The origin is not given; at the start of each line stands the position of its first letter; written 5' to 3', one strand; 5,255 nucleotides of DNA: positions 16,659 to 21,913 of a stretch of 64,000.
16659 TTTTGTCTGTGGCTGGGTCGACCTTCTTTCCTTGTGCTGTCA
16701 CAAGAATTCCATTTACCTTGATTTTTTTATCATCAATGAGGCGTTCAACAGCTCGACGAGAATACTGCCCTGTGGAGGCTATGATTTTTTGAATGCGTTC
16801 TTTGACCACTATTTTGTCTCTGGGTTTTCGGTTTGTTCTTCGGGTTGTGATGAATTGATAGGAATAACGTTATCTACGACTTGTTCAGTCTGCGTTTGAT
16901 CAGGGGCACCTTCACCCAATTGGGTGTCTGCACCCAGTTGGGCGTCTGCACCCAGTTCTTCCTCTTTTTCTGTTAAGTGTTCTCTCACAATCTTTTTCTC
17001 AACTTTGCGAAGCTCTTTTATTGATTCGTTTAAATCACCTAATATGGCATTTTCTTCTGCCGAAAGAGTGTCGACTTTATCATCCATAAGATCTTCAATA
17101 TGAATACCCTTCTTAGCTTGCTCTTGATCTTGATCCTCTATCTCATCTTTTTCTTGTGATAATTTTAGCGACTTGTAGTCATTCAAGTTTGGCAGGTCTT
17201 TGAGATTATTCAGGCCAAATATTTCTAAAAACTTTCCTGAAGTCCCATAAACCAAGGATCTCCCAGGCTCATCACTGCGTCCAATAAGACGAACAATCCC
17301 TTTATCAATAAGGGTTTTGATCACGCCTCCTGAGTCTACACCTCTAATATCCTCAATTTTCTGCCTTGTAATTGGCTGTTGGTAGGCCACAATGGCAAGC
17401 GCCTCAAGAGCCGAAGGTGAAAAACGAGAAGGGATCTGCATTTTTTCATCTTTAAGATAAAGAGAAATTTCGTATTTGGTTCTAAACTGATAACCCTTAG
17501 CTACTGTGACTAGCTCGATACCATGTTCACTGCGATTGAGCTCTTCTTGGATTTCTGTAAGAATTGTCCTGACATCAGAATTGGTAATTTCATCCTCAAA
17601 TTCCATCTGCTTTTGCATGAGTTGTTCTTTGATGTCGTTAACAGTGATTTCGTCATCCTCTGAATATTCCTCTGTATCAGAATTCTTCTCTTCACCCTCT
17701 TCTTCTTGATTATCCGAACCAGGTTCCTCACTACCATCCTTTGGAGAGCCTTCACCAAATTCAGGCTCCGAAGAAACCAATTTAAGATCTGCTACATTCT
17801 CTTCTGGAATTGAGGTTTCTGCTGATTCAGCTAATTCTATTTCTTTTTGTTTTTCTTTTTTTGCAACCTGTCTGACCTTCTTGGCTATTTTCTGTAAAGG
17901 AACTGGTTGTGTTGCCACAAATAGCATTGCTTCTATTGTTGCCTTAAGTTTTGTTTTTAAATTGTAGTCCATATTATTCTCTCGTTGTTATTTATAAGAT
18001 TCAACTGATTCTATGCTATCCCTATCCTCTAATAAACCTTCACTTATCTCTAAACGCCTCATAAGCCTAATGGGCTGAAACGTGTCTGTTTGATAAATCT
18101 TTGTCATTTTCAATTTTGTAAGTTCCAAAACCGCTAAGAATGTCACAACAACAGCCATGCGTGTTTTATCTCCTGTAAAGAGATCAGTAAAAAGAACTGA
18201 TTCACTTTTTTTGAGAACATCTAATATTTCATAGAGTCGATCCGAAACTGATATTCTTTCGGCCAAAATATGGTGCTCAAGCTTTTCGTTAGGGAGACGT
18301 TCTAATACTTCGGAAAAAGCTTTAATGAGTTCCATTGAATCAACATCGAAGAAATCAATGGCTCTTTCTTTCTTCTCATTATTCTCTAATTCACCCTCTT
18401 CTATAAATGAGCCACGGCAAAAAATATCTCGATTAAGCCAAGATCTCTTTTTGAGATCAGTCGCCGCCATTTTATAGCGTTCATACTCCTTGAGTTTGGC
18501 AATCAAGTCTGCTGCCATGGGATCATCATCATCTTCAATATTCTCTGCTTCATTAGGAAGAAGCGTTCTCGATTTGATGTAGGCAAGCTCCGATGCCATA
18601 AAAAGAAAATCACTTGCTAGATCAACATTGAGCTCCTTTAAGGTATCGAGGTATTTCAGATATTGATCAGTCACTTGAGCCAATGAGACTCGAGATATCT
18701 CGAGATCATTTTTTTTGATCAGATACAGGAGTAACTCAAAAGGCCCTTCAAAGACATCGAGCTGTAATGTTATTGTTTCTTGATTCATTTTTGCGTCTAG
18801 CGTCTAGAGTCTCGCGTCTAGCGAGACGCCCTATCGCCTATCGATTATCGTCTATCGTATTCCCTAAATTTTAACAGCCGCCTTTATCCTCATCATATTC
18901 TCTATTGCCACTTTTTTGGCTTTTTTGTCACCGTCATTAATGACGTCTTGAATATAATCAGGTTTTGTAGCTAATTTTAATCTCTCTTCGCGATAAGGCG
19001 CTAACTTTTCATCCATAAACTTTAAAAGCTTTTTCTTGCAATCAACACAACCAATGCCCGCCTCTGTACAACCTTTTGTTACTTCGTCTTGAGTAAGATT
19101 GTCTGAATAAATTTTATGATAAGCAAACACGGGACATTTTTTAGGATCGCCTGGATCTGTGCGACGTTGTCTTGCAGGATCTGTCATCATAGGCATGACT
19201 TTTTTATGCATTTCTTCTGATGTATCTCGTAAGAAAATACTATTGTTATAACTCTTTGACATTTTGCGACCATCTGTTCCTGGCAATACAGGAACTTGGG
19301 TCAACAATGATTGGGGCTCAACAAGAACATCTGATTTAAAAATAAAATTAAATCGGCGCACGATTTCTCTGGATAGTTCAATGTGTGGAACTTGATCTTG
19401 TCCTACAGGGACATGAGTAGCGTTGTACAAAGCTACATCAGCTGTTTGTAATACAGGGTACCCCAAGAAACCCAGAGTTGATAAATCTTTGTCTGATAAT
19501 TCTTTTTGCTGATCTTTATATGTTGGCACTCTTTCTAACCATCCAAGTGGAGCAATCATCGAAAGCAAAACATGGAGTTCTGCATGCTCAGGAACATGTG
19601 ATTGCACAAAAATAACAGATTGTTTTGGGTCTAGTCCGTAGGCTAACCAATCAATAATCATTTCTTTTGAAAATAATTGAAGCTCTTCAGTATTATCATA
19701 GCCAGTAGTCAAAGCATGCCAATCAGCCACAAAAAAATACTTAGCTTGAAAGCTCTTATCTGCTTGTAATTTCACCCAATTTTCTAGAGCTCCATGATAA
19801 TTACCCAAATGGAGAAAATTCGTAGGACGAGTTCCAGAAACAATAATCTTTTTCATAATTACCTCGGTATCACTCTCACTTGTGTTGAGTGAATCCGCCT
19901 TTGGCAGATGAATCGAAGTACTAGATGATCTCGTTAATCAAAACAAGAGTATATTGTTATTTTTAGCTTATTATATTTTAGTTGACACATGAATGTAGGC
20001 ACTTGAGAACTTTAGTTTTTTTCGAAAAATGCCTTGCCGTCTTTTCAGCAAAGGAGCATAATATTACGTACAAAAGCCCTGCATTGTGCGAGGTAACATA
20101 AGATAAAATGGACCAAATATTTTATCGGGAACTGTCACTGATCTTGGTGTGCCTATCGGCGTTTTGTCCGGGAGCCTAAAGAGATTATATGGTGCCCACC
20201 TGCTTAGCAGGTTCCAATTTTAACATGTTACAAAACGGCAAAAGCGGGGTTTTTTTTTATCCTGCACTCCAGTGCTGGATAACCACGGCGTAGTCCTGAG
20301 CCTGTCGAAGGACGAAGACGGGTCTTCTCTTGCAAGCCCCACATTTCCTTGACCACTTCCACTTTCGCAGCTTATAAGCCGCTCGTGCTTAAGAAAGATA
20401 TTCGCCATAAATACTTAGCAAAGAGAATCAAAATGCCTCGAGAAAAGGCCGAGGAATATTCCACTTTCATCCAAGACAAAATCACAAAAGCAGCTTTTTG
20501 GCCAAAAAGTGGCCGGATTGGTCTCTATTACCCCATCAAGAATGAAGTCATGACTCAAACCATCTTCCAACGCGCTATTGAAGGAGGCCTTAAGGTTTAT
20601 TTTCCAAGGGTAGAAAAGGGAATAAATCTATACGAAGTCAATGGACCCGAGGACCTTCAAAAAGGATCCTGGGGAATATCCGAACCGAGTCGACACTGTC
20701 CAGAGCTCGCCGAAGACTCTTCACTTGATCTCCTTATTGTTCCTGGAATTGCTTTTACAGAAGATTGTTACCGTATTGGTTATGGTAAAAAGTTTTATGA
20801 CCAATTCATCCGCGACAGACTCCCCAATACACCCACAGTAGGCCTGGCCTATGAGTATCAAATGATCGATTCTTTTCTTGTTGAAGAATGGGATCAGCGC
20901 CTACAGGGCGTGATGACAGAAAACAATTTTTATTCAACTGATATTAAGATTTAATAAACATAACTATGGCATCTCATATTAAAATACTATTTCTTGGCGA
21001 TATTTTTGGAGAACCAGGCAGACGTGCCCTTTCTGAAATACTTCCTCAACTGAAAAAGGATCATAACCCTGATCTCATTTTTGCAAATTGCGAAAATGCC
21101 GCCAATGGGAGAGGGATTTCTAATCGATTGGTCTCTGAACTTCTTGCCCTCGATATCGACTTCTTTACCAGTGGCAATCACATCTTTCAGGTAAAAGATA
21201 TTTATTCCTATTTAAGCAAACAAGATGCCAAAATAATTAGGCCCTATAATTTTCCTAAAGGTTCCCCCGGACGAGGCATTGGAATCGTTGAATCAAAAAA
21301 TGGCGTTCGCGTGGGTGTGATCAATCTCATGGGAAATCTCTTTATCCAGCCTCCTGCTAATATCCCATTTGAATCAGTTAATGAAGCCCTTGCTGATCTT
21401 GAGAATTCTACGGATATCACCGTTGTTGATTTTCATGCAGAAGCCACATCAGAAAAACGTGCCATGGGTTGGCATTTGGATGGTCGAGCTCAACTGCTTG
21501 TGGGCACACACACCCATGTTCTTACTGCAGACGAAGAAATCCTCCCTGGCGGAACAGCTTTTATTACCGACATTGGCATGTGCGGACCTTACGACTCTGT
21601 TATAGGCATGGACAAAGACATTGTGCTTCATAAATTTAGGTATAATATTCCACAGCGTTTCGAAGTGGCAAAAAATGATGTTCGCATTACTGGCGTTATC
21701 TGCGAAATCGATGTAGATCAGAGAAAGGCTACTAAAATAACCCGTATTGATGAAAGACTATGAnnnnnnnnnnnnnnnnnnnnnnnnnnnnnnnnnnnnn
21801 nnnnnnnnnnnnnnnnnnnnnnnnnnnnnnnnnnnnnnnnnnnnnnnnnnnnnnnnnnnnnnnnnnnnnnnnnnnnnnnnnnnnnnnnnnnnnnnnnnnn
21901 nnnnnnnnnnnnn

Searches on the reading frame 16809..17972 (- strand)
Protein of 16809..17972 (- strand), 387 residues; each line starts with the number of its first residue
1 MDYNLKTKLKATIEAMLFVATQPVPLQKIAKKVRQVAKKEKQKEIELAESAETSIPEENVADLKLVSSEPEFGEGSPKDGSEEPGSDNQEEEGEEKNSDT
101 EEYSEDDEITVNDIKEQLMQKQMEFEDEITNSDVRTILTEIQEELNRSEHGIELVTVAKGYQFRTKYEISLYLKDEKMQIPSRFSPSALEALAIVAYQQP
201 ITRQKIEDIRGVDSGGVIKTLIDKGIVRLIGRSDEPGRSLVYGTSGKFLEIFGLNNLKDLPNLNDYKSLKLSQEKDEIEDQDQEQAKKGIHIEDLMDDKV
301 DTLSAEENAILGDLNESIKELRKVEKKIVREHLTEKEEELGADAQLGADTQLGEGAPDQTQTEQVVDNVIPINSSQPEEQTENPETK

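Call 30: search_protein_families(library=ncbifam, proteins=[window:16809-17972:-], max_evalue=0.00001)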
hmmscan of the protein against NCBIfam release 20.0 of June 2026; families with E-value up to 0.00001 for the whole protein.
window:16809-17972:- (387 aa): 2 families
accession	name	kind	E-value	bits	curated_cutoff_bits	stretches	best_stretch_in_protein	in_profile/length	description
TIGR00281.1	TIGR00281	equivalog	9e-39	133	89.2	1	131-275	32-176/186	SMC-Scp complex subunit ScpB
NF001106.1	PRK00135.2-1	exception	1.4e-22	80.1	300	1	130-265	231-367/377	SMC-Scp complex subunit ScpB, long form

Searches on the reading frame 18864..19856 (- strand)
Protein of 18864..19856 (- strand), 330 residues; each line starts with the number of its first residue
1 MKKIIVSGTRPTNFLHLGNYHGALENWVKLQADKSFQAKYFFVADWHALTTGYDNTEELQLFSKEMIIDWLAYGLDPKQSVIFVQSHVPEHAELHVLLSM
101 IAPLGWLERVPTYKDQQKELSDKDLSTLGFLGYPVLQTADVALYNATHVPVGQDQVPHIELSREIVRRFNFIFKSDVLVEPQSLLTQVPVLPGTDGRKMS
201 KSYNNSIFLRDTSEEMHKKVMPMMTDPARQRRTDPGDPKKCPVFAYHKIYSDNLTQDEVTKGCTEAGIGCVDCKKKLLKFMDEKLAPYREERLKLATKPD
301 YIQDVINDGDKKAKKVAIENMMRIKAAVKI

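Call 30: search_protein_families(library=ncbifam, proteins=[window:18864-19856:-], max_evalue=0.00001)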
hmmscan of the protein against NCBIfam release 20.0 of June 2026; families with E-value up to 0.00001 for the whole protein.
window:18864-19856:- (330 aa): 11 families
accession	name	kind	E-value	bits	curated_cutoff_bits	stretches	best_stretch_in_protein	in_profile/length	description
NF008922.0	PRK12283.1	equivalog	6.1e-138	460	572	2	2-174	3-172/400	tryptophan--tRNA ligase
TIGR00233.1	trpS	equivalog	2e-80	270.5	176.75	1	1-327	1-325/328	tryptophan--tRNA ligase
NF009207.0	PRK12556.1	equivalog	8.5e-70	235.2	479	1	2-329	3-330/332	tryptophan--tRNA ligase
NF008923.0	PRK12284.1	equivalog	1.9e-69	234.6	597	1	3-328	3-329/431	tryptophan--tRNA ligase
NF008925.0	PRK12285.1-2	equivalog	1.4e-27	96.6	451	1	5-294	65-352/365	tryptophan--tRNA ligase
NF008927.0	PRK12285.1-4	equivalog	8.7e-19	67.8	478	1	4-298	75-365/385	tryptophan--tRNA ligase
NF008926.0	PRK12285.1-3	equivalog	2.9e-18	66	320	1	190-293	309-418/429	tryptophan--tRNA ligase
NF008928.0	PRK12285.1-5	equivalog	2.7e-15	55.9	891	2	191-297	401-514/530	tryptophan--tRNA ligase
NF006330.0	PRK08560.1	equivalog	8.4e-14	51.3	220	1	10-224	40-249/342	tyrosine--tRNA ligase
NF008924.0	PRK12285.1-1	equivalog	9e-13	48.2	644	1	55-296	125-359/381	tryptophan--tRNA ligase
TIGR00234.1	tyrS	equivalog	5.1e-07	29.1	113.8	1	8-221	41-255/406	tyrosine--tRNA ligase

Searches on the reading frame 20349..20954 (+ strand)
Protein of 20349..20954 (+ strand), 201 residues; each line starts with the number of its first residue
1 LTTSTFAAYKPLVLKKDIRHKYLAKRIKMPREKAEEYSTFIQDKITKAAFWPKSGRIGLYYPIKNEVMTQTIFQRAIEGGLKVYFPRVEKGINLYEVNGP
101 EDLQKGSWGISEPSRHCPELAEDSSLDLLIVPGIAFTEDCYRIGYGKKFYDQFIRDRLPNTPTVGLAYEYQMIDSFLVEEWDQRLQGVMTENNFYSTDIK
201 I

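Call 76: search_protein_families(library=pfam, proteins=[window:20349-20954:+], max_evalue=0.001)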
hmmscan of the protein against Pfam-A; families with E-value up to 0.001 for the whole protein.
window:20349-20954:+ (201 aa): 1 family
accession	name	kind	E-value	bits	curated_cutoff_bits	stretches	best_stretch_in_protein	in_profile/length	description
PF01812.26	5-FTHF_cyc-lig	-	4e-33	115.3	27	1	15-191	1-186/186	5-formyltetrahydrofolate cyclo-ligase family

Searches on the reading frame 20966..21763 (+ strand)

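Call 76: search_protein_families(library=pfam, proteins=[window:20966-21763:+], max_evalue=0.001)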
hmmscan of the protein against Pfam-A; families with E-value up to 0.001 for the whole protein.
window:20966-21763:+ (265 aa): 2 families
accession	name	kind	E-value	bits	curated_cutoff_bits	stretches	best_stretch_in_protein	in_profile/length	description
PF13277.11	YmdB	-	1.1e-101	339.8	27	1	8-261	1-253/253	YmdB-like protein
PF00149.33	Metallophos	-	9.1e-11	43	21.5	1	5-185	1-190/191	Calcineurin-like phosphoesterase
